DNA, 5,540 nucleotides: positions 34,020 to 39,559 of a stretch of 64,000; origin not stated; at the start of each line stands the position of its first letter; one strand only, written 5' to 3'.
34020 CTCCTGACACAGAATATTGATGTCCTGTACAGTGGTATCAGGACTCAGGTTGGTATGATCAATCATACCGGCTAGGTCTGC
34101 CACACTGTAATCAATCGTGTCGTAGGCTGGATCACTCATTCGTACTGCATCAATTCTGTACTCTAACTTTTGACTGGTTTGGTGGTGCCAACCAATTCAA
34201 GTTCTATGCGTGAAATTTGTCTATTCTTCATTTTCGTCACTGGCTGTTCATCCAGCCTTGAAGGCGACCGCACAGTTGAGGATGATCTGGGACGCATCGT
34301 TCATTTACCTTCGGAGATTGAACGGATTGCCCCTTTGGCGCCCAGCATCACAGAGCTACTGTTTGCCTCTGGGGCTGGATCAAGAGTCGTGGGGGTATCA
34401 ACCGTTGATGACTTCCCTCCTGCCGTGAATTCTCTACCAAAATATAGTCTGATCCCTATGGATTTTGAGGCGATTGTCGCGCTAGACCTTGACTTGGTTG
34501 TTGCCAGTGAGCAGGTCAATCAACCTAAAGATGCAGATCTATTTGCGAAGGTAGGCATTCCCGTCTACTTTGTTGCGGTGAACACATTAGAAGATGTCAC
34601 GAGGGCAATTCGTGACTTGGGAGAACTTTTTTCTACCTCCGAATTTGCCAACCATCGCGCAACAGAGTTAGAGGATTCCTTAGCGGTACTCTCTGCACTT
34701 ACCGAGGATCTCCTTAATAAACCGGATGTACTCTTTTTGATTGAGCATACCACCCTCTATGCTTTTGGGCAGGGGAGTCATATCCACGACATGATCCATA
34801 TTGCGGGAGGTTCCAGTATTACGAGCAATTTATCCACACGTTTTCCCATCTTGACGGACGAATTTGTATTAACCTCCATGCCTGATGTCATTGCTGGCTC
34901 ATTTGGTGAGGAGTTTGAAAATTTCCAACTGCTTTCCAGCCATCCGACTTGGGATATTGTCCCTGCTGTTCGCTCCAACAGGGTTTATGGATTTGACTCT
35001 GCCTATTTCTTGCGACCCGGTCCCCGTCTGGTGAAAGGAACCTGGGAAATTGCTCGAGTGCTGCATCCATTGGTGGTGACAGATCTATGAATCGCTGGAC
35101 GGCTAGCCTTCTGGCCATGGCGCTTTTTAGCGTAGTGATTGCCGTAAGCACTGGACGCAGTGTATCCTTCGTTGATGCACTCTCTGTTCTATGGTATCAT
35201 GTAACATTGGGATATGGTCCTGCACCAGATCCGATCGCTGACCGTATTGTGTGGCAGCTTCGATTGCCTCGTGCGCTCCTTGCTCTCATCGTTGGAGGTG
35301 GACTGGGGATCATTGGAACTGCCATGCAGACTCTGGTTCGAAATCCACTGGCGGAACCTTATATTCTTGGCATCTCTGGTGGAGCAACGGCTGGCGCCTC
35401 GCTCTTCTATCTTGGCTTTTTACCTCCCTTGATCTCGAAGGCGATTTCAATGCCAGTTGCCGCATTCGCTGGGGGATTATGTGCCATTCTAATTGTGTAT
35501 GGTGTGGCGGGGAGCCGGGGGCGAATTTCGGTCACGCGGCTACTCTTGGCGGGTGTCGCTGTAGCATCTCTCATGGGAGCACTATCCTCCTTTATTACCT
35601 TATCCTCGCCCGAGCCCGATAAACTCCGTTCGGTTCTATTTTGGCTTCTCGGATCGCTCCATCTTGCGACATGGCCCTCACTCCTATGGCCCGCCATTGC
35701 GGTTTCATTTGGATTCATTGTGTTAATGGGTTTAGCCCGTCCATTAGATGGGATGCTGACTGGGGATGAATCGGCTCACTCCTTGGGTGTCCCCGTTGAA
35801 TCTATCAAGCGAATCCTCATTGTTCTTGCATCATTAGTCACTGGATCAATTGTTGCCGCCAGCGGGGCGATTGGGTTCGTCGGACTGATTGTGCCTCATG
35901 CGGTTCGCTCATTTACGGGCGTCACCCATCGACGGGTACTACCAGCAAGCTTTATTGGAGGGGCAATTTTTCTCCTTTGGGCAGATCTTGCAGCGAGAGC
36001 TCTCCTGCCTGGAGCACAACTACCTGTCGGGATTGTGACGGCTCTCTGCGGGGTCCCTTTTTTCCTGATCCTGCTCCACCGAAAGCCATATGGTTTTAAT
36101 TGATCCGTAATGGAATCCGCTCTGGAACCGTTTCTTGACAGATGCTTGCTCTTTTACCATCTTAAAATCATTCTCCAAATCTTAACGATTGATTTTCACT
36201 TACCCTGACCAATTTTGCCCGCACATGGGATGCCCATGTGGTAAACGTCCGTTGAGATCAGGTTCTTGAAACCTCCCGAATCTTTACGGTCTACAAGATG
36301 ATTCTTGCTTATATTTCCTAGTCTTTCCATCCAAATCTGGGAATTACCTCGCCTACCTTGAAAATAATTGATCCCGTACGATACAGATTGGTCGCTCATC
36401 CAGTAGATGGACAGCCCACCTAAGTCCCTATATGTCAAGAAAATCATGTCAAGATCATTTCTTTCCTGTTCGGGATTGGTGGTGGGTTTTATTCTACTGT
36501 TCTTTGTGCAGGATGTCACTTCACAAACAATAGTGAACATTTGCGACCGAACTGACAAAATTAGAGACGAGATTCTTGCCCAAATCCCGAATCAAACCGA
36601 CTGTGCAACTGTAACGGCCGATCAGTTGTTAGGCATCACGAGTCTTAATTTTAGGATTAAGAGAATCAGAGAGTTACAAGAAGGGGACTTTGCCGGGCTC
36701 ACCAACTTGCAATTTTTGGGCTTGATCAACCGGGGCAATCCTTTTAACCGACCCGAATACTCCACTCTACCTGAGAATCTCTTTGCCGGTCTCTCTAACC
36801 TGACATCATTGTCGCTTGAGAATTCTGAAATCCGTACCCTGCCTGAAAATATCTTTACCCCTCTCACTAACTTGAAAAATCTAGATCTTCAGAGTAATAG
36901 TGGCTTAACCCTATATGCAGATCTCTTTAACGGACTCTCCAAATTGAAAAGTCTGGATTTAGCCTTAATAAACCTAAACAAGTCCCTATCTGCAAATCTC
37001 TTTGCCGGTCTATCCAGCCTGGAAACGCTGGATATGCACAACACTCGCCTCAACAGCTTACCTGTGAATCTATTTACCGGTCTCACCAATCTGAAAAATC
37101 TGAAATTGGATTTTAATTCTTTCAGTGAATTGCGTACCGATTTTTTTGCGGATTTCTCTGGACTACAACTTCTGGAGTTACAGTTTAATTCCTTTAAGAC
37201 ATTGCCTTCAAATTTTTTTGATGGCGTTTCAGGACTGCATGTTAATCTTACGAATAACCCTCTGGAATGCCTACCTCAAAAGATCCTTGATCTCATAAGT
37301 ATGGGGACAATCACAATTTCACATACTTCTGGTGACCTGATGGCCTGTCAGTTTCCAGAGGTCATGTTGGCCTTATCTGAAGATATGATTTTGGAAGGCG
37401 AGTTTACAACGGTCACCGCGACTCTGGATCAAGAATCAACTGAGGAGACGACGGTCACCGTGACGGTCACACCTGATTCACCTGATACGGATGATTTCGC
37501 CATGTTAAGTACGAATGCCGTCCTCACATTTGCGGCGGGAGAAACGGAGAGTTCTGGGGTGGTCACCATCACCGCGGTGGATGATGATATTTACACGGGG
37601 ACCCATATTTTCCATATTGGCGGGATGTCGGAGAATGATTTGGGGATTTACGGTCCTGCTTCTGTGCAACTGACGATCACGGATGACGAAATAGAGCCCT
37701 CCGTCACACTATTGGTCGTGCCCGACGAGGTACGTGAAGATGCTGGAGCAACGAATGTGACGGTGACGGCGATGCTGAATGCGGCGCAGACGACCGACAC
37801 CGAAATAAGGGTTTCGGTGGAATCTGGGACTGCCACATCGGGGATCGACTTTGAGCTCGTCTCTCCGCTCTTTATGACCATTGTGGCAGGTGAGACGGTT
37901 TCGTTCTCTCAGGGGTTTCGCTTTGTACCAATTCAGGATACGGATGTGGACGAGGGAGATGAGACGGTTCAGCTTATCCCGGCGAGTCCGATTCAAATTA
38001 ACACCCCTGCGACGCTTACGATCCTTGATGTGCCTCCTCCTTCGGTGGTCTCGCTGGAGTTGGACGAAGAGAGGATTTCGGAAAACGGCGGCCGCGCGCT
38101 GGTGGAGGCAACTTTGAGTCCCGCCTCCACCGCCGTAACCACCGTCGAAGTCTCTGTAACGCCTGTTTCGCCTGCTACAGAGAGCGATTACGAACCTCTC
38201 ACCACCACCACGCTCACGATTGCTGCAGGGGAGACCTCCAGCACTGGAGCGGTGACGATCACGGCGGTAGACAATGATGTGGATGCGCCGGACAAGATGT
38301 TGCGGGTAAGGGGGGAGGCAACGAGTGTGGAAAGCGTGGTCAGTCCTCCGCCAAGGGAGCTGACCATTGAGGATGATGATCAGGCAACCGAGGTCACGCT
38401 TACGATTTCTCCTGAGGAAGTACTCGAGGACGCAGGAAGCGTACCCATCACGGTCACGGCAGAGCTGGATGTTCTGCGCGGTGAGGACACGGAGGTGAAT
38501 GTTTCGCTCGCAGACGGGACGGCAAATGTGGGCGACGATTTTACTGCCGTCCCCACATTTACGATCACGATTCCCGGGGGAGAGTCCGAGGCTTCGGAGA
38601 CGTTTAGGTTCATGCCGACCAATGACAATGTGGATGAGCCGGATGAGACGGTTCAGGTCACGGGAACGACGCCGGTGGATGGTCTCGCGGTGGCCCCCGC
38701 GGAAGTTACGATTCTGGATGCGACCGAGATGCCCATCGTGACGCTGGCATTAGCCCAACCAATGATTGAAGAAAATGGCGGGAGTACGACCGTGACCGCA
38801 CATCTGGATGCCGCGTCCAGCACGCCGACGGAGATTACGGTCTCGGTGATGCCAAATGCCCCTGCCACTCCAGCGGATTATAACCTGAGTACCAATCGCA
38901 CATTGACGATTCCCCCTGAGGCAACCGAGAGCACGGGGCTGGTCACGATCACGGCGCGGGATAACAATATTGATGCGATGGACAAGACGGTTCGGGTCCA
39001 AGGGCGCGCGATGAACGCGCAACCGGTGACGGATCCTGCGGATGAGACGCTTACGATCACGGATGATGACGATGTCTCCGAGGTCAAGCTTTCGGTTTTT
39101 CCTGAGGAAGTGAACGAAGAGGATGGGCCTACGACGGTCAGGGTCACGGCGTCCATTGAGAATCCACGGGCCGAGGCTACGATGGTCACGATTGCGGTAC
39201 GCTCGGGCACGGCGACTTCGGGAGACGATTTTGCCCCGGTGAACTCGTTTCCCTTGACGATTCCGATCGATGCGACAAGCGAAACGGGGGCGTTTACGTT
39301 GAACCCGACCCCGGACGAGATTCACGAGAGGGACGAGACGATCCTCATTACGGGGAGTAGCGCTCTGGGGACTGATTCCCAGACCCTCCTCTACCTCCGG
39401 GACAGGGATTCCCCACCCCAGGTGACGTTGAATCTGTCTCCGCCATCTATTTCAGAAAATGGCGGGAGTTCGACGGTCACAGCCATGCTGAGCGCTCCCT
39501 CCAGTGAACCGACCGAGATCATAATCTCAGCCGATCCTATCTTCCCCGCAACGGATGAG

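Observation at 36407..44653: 2748-aa LRR + 18x Calx-beta protein ending in an autotransporter-like beta-barrel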

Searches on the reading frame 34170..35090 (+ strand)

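Call 9: search_protein_families(library=pfam, proteins=[window:34170-35090:+], max_evalue=0.001)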
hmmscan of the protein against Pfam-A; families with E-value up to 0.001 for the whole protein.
window:34170-35090:+ (306 aa): 1 family
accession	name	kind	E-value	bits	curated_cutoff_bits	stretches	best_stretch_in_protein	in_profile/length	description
PF01497.23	Peripla_BP_2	-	1e-22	81.2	27.5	1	53-278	1-234/235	Periplasmic binding protein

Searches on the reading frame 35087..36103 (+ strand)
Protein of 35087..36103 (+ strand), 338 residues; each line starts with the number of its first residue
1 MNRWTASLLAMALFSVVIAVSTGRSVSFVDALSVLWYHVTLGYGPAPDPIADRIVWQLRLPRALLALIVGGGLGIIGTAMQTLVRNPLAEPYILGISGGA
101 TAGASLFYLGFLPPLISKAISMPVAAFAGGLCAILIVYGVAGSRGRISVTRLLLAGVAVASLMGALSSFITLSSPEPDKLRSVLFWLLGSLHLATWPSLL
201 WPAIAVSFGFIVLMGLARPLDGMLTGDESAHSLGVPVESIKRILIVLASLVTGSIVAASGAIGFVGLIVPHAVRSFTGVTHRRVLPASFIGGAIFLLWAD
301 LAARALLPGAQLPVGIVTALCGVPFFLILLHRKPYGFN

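Call 9: search_protein_families(library=pfam, proteins=[window:35087-36103:+], max_evalue=0.001)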
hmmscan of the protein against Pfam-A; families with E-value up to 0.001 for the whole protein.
window:35087-36103:+ (338 aa): 1 family
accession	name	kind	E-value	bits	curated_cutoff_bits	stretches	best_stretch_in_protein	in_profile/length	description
PF01032.23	FecCD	-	1.9e-88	297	26.5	1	13-332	3-311/311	FecCD transport family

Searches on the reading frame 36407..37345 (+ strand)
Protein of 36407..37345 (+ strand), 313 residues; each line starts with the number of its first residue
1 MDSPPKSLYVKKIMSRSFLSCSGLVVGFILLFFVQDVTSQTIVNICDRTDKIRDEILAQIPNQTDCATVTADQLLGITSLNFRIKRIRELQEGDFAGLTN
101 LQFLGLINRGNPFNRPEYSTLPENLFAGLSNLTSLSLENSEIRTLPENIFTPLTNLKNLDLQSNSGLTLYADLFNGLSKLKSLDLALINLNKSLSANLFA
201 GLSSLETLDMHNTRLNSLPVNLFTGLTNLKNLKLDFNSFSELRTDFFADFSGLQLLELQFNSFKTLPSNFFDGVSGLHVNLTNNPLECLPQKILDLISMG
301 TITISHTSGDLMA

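Call 65: search_protein_families(library=pfam, proteins=[window:36407-37345:+], max_evalue=0.01)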
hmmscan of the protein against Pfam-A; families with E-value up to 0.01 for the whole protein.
window:36407-37345:+ (313 aa): 5 families
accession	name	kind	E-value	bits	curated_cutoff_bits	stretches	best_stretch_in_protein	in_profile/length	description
PF13855.12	LRR_8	-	4.2e-23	81.3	27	4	227-286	1-61/61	Leucine rich repeat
PF13306.12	LRR_5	-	2e-15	57.3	27.7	3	172-275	28-124/127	BspA type Leucine rich repeat region (6 copies)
PF12799.13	LRR_4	-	2.7e-07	31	27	1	204-242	2-42/44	Leucine Rich repeats (2 copies)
PF23598.1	LRR_14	-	4.6e-07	29.4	40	1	94-268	42-207/353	Leucine-rich repeat region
PF23211.1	LRR_LRWD1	-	0.00095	19.4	28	1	177-270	15-105/190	Leucine-rich repeat and WD repeat-containing protein 1, LRR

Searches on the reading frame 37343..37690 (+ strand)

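Call 65: search_protein_families(library=pfam, proteins=[window:37343-37690:+], max_evalue=0.01)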
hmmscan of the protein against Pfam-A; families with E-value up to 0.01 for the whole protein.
window:37343-37690:+ (116 aa): 3 families
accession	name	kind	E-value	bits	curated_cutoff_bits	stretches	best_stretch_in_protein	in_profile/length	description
PF20579.4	LapA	-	2.2e-05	25.2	27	1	22-88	3-68/99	LapA domain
PF03160.20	Calx-beta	-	6.2e-05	23.4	27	1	41-115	45-118/119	Calx-beta domain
PF16397.10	DUF5006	-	0.0071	15.9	34.1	1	12-78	155-218/263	Domain of unknown function (DUF5006)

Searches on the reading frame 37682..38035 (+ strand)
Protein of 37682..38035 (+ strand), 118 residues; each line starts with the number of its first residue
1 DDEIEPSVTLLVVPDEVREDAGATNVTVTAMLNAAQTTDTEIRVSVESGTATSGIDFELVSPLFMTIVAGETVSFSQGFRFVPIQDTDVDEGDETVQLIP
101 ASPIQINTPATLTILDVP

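Call 65: search_protein_families(library=pfam, proteins=[window:37682-38035:+], max_evalue=0.01)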
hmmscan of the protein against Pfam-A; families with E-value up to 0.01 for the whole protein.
window:37682-38035:+ (118 aa): 1 family
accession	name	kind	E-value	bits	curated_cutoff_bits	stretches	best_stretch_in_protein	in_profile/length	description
PF03160.20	Calx-beta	-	0.0024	18.3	27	1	2-101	2-95/119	Calx-beta domain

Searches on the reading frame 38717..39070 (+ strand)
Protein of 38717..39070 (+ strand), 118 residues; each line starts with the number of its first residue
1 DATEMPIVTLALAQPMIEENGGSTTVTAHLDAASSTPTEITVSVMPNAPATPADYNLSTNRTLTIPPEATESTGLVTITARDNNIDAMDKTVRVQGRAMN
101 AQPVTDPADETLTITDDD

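Call 65: search_protein_families(library=pfam, proteins=[window:38717-39070:+], max_evalue=0.01)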
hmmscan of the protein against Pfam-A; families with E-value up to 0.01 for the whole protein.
window:38717-39070:+ (118 aa): 1 family
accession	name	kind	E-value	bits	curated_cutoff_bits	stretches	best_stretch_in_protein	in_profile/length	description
PF20579.4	LapA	-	0.00056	20.7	27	0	9-95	4-75/99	LapA domain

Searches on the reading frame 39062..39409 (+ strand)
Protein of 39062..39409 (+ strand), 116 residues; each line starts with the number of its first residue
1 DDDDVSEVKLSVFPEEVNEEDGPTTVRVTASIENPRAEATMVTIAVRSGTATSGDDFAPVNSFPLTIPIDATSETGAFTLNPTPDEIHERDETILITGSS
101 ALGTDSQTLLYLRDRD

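Call 65: search_protein_families(library=pfam, proteins=[window:39062-39409:+], max_evalue=0.01)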
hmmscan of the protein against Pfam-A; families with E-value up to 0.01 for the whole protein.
window:39062-39409:+ (116 aa): 1 family
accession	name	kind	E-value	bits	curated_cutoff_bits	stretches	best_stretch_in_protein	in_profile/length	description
PF03160.20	Calx-beta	-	4.1e-07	30.5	27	1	1-97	1-93/119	Calx-beta domain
